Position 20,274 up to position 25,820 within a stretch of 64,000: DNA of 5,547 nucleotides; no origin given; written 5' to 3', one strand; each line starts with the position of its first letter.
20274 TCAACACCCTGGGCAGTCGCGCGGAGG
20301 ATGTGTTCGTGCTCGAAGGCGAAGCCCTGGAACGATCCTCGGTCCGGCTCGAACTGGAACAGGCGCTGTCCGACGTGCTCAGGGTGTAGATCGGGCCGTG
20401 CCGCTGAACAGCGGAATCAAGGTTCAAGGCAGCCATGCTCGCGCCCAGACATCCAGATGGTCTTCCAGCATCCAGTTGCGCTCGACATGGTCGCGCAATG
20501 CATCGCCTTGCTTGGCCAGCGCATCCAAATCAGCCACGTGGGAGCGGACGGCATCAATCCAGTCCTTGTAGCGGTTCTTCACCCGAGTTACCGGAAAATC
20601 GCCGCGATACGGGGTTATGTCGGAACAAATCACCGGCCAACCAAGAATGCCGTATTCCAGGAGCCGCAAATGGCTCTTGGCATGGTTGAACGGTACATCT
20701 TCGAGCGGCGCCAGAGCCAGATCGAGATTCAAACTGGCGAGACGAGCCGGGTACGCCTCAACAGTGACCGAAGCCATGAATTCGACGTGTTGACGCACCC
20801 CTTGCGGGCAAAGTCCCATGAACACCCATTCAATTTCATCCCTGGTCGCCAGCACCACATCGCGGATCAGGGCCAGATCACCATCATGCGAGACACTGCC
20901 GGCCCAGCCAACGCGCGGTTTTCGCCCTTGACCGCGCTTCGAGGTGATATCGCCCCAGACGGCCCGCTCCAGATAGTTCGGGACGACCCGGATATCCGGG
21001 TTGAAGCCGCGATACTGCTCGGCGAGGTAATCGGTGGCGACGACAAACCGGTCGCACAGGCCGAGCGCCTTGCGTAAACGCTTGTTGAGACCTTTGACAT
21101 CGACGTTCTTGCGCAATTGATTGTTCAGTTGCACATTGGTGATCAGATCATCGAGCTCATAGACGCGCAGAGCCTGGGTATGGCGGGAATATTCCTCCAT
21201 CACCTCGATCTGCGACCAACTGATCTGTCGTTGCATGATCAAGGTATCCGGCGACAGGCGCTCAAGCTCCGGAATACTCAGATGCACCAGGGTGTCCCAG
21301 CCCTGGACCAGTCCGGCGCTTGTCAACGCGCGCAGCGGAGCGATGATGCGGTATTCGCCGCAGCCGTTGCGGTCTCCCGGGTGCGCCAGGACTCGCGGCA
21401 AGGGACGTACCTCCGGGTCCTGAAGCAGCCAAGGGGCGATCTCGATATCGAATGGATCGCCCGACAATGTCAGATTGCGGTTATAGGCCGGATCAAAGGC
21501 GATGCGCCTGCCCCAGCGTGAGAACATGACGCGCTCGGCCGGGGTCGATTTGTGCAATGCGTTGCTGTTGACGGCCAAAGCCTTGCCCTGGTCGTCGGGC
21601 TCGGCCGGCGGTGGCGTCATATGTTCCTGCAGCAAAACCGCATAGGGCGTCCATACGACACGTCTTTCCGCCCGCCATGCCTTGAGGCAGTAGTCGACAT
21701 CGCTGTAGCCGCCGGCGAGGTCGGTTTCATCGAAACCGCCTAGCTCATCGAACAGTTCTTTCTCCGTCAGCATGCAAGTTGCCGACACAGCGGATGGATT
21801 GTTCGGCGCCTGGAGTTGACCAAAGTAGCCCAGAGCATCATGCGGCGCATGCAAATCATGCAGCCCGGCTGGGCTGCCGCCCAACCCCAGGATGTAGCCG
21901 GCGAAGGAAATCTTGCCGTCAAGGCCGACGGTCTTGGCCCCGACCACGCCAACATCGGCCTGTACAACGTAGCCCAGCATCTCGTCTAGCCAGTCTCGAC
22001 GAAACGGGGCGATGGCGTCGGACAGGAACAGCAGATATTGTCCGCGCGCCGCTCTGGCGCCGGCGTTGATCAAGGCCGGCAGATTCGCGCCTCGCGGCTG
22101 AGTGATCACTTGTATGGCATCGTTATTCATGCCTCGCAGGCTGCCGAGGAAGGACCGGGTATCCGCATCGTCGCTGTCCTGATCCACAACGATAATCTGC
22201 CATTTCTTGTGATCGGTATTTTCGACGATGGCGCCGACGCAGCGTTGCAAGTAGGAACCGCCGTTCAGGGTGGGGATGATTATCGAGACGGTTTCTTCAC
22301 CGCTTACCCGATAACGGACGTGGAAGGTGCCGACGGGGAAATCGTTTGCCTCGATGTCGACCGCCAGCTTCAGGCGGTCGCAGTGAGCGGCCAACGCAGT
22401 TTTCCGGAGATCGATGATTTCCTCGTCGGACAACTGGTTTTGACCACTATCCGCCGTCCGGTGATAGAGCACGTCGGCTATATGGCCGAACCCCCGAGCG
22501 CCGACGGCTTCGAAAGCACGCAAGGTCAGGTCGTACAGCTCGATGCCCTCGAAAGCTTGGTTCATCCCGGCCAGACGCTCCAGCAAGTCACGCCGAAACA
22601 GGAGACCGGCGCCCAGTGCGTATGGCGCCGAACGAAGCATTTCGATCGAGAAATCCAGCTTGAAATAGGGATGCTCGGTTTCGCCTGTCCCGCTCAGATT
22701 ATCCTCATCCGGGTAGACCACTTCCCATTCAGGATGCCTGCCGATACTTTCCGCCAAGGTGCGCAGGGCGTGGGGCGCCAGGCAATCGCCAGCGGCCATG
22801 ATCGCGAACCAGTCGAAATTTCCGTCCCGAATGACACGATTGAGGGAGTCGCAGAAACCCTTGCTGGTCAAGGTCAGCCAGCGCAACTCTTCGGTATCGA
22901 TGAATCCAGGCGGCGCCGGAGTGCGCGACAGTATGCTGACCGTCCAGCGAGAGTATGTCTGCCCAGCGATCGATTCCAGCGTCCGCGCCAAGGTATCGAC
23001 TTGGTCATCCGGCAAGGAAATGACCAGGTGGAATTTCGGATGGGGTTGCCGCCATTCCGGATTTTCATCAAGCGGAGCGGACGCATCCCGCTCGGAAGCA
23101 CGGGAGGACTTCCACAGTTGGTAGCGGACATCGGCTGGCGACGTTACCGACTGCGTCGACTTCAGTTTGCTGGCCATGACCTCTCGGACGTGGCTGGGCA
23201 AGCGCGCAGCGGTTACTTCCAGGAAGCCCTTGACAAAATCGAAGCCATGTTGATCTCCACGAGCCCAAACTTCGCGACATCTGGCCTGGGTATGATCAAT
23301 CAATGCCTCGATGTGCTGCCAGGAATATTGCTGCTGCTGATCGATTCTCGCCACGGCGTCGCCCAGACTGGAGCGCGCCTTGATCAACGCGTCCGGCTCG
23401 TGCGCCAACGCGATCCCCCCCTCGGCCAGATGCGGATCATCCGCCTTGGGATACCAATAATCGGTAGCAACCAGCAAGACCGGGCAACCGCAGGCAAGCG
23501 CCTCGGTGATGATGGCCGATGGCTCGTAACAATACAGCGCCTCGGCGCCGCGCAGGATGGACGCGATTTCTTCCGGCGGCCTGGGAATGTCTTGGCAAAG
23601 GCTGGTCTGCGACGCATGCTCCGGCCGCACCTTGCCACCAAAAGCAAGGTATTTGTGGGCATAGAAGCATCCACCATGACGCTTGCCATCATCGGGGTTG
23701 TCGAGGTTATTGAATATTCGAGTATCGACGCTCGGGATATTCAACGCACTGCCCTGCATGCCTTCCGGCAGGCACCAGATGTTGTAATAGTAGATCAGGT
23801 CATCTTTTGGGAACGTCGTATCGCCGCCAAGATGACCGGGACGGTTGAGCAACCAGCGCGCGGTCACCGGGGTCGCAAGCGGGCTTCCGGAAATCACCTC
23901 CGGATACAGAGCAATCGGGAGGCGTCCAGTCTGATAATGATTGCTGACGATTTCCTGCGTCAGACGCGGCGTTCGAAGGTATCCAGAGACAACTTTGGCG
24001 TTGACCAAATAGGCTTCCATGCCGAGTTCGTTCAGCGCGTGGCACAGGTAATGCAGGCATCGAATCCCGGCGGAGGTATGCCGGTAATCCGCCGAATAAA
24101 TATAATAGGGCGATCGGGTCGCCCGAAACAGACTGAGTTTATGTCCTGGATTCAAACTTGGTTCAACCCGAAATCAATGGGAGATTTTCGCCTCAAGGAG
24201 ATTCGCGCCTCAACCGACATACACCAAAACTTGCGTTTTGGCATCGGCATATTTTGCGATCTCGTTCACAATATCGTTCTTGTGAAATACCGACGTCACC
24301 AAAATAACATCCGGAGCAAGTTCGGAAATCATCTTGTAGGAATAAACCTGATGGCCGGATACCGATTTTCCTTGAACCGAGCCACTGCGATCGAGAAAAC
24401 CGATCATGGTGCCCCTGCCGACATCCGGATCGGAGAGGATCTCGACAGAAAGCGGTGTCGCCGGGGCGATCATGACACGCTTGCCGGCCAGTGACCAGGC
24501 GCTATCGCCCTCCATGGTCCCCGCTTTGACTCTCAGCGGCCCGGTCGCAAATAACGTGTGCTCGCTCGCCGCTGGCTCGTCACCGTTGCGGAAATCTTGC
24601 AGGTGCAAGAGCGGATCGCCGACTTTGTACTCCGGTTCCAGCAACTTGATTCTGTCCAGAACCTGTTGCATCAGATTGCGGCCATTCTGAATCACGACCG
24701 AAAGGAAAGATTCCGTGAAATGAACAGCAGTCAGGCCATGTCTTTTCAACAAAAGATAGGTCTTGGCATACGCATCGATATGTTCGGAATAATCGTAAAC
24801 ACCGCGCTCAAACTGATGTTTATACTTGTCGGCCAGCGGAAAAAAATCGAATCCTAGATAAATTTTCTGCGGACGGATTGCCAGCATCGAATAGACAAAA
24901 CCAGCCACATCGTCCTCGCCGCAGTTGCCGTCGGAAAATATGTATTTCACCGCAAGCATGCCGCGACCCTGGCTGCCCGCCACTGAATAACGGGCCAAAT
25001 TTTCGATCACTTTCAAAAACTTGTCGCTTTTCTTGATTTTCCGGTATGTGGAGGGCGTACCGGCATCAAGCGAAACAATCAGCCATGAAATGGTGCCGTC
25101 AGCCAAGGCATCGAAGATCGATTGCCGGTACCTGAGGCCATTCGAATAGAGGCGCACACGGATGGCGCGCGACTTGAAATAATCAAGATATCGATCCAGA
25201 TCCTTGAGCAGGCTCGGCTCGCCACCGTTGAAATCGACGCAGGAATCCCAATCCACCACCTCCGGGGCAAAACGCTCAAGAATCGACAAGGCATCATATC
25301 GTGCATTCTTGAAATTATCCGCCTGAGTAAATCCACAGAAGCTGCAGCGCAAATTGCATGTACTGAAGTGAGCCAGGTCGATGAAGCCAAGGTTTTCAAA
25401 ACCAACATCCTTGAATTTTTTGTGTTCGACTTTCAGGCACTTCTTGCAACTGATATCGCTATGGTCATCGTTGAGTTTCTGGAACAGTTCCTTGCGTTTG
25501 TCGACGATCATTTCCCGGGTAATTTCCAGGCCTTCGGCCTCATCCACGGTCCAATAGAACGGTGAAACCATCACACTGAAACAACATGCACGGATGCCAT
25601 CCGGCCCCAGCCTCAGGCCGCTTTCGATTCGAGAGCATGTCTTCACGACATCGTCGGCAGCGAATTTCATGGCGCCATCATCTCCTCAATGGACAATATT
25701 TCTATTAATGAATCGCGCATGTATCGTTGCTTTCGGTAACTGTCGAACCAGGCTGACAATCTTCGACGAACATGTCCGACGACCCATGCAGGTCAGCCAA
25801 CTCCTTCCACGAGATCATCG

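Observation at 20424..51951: A block of 27 co-directional genes (about 31 kb) links a flagellin gene to a very large glycan pathway with no lipid-carrier or export machinery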

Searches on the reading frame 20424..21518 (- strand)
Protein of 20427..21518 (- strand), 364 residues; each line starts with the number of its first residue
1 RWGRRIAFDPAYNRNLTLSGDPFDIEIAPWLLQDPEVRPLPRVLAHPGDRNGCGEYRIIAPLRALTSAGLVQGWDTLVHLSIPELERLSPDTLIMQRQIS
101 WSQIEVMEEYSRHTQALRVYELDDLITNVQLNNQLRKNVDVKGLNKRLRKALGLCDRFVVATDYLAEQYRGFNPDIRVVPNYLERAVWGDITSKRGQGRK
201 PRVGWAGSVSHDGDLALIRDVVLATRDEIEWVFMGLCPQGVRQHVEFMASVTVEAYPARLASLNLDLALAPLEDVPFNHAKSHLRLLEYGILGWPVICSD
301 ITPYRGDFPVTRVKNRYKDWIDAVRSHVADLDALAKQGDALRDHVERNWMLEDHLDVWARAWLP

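Call 85: search_solved_structures(query=window:20424-21458:-, max_evalue=1)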
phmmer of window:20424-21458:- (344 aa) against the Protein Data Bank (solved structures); distinct sequences matched with E-value up to 1: 1.
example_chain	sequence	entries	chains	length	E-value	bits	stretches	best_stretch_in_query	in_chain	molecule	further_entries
5h9d_C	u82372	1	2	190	0.46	12.8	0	238-266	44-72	Heptaprenyl diphosphate synthase (HEPPP synthase) subunit 1 family protein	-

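Call 87: search_protein_families(library=pfam, proteins=[window:20427-21518:-], max_evalue=5)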
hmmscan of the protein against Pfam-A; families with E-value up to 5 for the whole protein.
window:20427-21518:- (364 aa): 1 family
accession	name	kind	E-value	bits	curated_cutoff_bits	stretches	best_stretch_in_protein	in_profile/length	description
PF13439.12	Glyco_transf_4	-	0.048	14.1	28.5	1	144-181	123-164/170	Glycosyltransferase Family 4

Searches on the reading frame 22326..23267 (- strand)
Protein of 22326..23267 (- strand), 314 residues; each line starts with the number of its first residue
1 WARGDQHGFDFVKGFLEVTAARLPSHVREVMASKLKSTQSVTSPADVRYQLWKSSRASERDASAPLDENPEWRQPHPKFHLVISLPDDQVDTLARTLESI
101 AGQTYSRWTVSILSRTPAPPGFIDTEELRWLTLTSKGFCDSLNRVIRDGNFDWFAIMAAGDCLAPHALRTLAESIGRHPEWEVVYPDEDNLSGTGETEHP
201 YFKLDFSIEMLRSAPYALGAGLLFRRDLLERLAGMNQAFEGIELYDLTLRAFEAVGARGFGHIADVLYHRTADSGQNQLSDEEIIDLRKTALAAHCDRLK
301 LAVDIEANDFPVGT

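Call 87: search_protein_families(library=pfam, proteins=[window:22326-23267:-], max_evalue=5)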
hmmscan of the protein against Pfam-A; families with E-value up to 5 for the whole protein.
window:22326-23267:- (314 aa): 3 families
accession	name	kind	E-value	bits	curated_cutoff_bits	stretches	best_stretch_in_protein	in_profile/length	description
PF13641.12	Glyco_tranf_2_3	-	0.0003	21.3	27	1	133-251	69-194/230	Glycosyltransferase like family 2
PF00535.33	Glycos_transf_2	-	0.0013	19.1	23.3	1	91-231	11-166/168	Glycosyl transferase family 2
PF22450.1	CagL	-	0.15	12.4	27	1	265-309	9-53/139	T4SS protein CagL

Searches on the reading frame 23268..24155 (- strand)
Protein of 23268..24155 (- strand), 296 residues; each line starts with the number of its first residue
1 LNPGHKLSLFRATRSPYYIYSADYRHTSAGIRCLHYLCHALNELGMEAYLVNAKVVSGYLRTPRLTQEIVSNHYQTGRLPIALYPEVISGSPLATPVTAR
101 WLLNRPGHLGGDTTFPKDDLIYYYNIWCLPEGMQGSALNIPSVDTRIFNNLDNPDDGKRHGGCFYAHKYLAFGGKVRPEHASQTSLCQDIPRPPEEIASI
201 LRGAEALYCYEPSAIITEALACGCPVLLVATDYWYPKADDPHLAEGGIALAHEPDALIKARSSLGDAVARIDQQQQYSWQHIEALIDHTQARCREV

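Call 51: predict_structure(alignment_id=A3)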
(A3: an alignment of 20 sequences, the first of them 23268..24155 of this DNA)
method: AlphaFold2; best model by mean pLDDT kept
length: 296 residues; sequences in the alignment: 20
mean_pLDDT: 90.1   pTM: 0.86
mean pLDDT of the five models: 90.1, 90.0, 89.2, 88.9, 79.3
residues with pLDDT >= 90: 193; 70-90: 94; 50-70: 6; < 50: 3
segments of 3 or more residues with pLDDT < 50: 1-3
pLDDT, mean of each block of 10 residues (from residue 1): 56 89 89 96 96 92 96 91 93 92 88 91 92 93 91 87 93 93 91 93 96 91 94 82 85 92 84 89 96 91
secondary structure, 60 per line:
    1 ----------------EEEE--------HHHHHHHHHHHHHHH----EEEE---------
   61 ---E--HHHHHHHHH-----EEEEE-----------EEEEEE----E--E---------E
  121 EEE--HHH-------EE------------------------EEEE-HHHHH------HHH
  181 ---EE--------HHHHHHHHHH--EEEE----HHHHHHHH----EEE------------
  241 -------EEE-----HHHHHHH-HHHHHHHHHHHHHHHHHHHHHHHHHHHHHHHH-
elements in order: E17-20 H29-43 E48-51 H67-75 E81-85 E97-102 E120-123 E162-165 H167-171 H194-203 E206-209 H214-221 E226-228 E248-250 H256-262 H264-295

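Call 53: fold_search(model_id=the predicted structure, library=pdb)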
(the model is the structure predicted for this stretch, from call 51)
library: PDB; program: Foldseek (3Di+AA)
matches with E <= 10: 1111; with E <= 0.001: 77
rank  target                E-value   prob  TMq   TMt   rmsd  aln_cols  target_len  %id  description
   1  8x3q_A                1.4e-06  1.00  0.50  0.44   8.4       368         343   14  tll1591 with alpha-glucan 4sugar (released 2024-10-16)
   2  8x3q_D                1.6e-06  1.00  0.48  0.43   8.7       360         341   15  tll1591 with alpha-glucan 4sugar (released 2024-10-16)
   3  2iv7                  2.0e-05  1.00  0.41  0.35  10.2       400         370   10  Crystal Structure of WaaG, a glycosyltransferase involved in lipopolysaccharide biosynthesis (released 2006-10-11)
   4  7bov                  2.1e-05  1.00  0.40  0.35  10.5       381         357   10  The Structure of Bacillus subtilis glycosyltransferase,Bs-YjiC (released 2020-05-13)
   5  4n9w                  3.0e-05  1.00  0.52  0.44   9.1       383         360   12  Crystal structure of phosphatidyl mannosyltransferase PimA (released 2014-11-12)
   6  6tvp_B                3.9e-05  1.00  0.47  0.38   9.8       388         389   12  Structure of Mycobacterium smegmatis alpha-maltose-1-phosphate synthase GlgM (released 2020-04-22)
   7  3wad_A                4.1e-05  1.00  0.41  0.33  10.9       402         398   10  Crystal structure of glycosyltransferase VinC involved in the biosynthesis of vicenistatin (released 2014-06-04)
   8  2x6r_A                5.8e-05  1.00  0.46  0.35  11.1       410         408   13  Crystal structure of trehalose synthase TreT from P.horikoshi produced by soaking in trehalose (released 2010-10-13)
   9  7vlb_B                5.8e-05  1.00  0.40  0.35   9.9       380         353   10  Crystal structure of UGT109A1 from Bacillus (released 2022-10-05)
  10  3ia7_B                5.8e-05  1.00  0.40  0.33  11.1       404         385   10  Crystal Structure of CalG4, the Calicheamicin Glycosyltransferase (released 2010-06-02)
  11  2vsn_B                6.1e-05  1.00  0.47  0.30   9.8       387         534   15  Structure and topological arrangement of an O-GlcNAc transferase homolog: insight into molecular control of intracellu (released 2008-06-10)
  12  2vsn_A                6.1e-05  1.00  0.46  0.30   9.9       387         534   15  Structure and topological arrangement of an O-GlcNAc transferase homolog: insight into molecular control of intracellu (released 2008-06-10)
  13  2iyf_B                9.5e-05  1.00  0.40  0.33  10.4       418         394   11  The crystal structure of macrolide glycosyltransferases: A blueprint for antibiotic engineering (released 2007-03-27)
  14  4m83_MODEL_1_B        1.0e-04  1.00  0.41  0.34  10.5       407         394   12  Ensemble refinement of protein crystal structure (2IYF) of macrolide glycosyltransferases OleD complexed with  (released 2013-09-11)
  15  3c48_A                1.1e-04  1.00  0.37  0.29  11.6       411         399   12  Structure of the retaining glycosyltransferase MshA: The first step in mycothiol biosynthesis. Organism: Corynebacteri (released 2008-03-25)
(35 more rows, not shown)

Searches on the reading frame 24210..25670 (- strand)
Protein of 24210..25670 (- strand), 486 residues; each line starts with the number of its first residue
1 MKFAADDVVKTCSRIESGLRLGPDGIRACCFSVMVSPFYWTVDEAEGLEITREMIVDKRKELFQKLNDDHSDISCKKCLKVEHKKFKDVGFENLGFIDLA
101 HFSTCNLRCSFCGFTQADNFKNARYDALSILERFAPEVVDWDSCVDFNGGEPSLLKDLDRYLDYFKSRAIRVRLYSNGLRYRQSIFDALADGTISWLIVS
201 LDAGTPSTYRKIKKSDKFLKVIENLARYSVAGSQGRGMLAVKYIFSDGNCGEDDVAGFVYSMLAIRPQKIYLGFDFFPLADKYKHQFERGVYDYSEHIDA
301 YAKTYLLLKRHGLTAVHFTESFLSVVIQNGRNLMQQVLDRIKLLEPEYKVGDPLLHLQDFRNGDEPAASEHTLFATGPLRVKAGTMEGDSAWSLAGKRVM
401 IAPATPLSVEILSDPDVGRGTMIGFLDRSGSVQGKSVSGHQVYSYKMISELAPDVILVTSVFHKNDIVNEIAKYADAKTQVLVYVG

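Call 6: search_protein_families(library=pfam, proteins=[window:24210-25670:-], max_evalue=0.01)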
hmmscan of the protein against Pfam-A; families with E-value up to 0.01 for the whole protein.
window:24210-25670:- (486 aa): 1 family
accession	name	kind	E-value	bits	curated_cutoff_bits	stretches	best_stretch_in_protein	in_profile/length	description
PF04055.27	Radical_SAM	-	3.4e-16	60.3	29.5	1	101-232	3-140/166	Radical SAM superfamily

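Call 31: search_protein_families(library=ncbifam, proteins=[window:24210-25670:-], max_evalue=0.00001)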
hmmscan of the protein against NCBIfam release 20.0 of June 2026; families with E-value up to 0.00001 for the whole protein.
window:24210-25670:- (486 aa): 18 families
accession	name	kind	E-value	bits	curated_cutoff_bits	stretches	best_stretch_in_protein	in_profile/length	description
NF038283.1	viperin_w_prok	equivalog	1.3e-11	44.2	180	1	103-218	10-131/281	viperin family antiviral radical SAM protein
TIGR04317.1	W_rSAM_matur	equivalog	9.7e-11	41.4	380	1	103-249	12-160/349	tungsten cofactor oxidoreductase radical SAM maturase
TIGR02666.1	moaA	equivalog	2.4e-10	39.9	284.05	1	104-232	19-154/336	GTP 3',8-cyclase MoaA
TIGR02495.1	NrdG2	equivalog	2.8e-08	33.3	131.15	1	102-216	23-135/193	anaerobic ribonucleoside-triphosphate reductase activating protein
TIGR02668.1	moaA_archaeal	equivalog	4.9e-08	32.3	325.25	1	103-226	18-141/303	GTP 3',8-cyclase MoaA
NF001199.0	PRK00164.2-1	equivalog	3.1e-07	29.8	231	1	103-226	20-143/308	GTP 3',8-cyclase MoaA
TIGR04054.1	rSAM_NirJ1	equivalog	3.5e-07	29.2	650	1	103-203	44-144/387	putative heme d1 biosynthesis radical SAM protein NirJ1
TIGR03962.1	mycofact_rSAM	equivalog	1.8e-06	27.3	265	0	104-234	21-150/339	mycofactocin radical SAM maturase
TIGR04250.1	SCM_rSAM_ScmE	equivalog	2.2e-06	26.8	400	1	98-225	6-134/358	SynChlorMet cassette radical SAM/SPASM protein ScmE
TIGR04403.1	rSAM_skfB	equivalog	2.4e-06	26.6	300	1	103-226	112-234/402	sporulation killing factor system radical SAM maturase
NF045646.2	rSAM_Se_TrsS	equivalog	2.5e-06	26.3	490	1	103-217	94-211/441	radical SAM (seleno)protein TrsS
NF045702.1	rSAM_GDGT_ether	equivalog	5.1e-06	25.4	450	1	94-228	87-226/486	tetraether lipid synthase Tes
TIGR04133.1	rSAM_w_lipo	hypoth_equivalog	5.4e-06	25.6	425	1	104-203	33-135/350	TIGR04133 family radical SAM/SPASM protein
TIGR03961.1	rSAM_PTO1314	hypoth_equivalog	8e-06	25.4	306.05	0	84-204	11-127/332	PTO1314 family radical SAM protein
NF050035.1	rSAM_WgK_link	exception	8.2e-06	25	650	0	96-229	10-147/367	radical SAM/SPASM peptide maturase WgkB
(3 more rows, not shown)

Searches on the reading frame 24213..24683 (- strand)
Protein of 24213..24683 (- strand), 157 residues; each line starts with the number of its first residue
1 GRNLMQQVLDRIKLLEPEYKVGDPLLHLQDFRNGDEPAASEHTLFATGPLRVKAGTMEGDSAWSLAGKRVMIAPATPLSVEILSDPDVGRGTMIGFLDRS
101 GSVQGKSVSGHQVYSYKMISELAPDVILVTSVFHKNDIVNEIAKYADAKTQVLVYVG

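Call 87: search_protein_families(library=pfam, proteins=[window:24213-24683:-], max_evalue=5)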
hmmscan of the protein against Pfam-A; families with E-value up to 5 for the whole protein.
window:24213-24683:- (157 aa): 1 family
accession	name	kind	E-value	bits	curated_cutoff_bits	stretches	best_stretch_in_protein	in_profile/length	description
PF08484.17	Methyltransf_14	-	0.0045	17.2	23.5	1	65-156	66-159/160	C-methyltransferase C-terminal domain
